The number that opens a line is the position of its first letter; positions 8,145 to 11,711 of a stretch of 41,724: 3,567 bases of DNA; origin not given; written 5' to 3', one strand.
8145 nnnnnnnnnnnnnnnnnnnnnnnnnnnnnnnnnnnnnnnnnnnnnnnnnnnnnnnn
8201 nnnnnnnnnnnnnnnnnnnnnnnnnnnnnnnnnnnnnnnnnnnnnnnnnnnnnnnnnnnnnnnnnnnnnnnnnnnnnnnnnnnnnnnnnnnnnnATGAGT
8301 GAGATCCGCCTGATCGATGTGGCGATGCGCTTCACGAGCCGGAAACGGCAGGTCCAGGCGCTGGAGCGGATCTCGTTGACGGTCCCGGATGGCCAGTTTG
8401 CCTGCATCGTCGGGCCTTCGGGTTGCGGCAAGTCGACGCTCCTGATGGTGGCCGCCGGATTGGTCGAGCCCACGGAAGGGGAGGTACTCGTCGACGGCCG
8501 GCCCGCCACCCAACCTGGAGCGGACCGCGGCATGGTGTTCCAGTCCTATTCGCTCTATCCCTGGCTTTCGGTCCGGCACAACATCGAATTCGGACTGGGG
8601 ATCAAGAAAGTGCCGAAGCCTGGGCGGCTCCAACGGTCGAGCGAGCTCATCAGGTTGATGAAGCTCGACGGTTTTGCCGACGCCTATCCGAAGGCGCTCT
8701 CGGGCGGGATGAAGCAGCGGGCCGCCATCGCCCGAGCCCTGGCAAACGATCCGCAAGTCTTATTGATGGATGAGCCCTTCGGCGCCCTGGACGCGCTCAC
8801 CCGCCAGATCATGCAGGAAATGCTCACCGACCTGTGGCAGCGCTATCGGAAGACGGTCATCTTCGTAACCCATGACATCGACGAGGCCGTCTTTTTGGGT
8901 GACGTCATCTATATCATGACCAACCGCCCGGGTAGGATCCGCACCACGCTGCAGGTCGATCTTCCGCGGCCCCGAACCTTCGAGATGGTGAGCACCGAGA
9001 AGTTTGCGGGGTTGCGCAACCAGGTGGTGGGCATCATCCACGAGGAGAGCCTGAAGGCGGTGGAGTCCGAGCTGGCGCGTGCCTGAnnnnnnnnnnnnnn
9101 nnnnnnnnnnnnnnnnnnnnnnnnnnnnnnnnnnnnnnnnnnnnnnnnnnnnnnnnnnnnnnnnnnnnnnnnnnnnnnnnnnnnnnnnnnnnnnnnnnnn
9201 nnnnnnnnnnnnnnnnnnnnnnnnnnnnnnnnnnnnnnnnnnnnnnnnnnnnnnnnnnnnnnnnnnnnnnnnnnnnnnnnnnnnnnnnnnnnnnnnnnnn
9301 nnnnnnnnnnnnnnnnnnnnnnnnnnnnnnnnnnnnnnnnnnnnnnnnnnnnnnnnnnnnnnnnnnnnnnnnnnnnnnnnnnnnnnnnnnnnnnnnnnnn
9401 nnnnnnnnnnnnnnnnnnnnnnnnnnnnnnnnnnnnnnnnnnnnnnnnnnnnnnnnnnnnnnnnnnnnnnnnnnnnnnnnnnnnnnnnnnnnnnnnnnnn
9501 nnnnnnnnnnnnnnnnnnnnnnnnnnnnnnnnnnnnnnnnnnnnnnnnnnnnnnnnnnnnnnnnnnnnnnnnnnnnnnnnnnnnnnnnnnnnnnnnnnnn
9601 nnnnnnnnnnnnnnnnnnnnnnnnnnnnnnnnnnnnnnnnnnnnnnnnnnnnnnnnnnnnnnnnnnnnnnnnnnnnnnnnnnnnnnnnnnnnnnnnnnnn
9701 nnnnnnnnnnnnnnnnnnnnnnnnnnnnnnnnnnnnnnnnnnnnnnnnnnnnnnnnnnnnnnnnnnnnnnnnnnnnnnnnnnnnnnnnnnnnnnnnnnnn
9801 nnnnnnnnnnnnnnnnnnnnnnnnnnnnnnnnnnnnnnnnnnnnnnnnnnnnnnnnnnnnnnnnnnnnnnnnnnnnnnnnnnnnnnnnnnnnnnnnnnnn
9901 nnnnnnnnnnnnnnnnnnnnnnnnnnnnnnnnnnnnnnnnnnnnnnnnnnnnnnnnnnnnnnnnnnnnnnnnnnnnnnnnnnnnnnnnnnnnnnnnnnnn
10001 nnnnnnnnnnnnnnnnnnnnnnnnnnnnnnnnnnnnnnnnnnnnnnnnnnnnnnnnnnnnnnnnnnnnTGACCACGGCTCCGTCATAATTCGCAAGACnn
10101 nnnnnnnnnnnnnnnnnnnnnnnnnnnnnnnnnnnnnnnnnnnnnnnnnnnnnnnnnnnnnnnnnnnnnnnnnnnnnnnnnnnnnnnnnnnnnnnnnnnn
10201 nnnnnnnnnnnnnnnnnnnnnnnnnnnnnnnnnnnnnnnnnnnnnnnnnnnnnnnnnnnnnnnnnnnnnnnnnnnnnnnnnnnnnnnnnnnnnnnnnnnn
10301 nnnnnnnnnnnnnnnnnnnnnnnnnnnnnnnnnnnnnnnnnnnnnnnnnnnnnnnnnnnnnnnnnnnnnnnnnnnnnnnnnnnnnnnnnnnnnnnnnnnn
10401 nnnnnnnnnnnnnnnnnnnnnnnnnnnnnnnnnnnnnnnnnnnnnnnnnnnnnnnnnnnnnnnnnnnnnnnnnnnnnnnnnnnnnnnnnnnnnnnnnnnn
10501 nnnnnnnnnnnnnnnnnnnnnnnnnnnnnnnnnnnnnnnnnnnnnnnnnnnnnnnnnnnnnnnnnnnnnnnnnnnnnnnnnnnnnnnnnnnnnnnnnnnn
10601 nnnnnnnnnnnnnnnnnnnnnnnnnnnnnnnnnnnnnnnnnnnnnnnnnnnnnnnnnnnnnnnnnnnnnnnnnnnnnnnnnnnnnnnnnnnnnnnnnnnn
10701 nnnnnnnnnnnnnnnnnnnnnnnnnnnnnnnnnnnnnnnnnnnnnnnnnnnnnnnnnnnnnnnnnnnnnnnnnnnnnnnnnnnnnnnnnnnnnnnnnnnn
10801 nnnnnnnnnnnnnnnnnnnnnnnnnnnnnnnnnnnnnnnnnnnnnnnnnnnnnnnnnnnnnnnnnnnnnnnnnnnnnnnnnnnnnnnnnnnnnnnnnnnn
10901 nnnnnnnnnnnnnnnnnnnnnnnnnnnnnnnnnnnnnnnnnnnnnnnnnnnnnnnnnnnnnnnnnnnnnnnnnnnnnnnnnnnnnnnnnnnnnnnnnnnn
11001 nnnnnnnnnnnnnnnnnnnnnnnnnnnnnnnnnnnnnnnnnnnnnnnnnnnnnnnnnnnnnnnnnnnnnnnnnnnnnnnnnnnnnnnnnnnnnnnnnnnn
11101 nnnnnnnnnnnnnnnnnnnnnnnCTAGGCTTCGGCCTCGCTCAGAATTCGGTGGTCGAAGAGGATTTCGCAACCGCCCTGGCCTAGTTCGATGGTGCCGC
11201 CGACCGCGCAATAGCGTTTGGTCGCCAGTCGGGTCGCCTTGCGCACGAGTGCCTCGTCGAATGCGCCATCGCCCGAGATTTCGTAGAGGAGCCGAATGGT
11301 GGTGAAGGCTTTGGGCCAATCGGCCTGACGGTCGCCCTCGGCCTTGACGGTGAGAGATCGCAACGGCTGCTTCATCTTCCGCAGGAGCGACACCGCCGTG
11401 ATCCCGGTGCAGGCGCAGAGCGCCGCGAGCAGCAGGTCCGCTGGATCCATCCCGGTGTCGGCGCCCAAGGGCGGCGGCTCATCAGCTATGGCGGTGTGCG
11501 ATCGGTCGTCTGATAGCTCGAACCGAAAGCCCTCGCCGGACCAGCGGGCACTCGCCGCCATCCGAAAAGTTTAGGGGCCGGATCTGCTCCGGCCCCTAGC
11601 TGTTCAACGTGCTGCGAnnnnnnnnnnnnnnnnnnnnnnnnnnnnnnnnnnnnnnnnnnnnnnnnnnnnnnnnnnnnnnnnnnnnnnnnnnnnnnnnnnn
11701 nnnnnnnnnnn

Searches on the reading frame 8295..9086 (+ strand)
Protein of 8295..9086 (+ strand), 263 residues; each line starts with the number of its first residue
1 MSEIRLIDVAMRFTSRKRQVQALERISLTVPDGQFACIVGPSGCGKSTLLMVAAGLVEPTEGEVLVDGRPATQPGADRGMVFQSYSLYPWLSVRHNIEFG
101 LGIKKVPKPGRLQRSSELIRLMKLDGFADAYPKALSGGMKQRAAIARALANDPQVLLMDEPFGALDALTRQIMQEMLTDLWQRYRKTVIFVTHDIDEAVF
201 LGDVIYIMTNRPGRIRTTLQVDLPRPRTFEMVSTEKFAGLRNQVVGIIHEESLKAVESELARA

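Call 17: search_protein_families(library=pfam, proteins=[window:8295-9086:+], max_evalue=0.001)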
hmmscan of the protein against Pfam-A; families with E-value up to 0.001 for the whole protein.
window:8295-9086:+ (263 aa): 5 families
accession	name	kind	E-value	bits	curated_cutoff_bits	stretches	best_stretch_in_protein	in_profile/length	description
PF00005.33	ABC_tran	-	5e-32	111.8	25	1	23-162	1-136/137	ABC transporter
PF13304.12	AAA_21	-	1.1e-07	32.7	27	0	134-194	237-299/304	AAA domain, putative AbiEii toxin, Type IV TA system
PF20703.3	nSTAND1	-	2.7e-05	24.4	27.1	1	10-61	13-59/379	Novel STAND NTPase 1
PF13191.12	AAA_16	-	3.9e-05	24.6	32.6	1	12-54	1-45/167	AAA ATPase domain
PF02463.25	SMC_N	-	0.00011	22.1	40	0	32-50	23-41/220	RecF/RecN/SMC N terminal domain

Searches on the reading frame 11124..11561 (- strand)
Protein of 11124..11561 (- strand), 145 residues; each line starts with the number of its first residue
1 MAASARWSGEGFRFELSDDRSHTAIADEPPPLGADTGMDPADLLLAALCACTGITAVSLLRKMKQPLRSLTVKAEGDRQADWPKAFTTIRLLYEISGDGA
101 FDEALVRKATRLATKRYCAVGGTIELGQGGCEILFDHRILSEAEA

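Call 9: search_protein_families(library=pfam, proteins=[window:11124-11561:-], max_evalue=0.001)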
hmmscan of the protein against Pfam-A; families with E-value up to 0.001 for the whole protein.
window:11124-11561:- (145 aa): 1 family
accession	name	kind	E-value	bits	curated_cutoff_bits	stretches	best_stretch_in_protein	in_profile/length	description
PF02566.24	OsmC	-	4.6e-17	62.7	27.5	1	33-124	1-91/100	OsmC-like protein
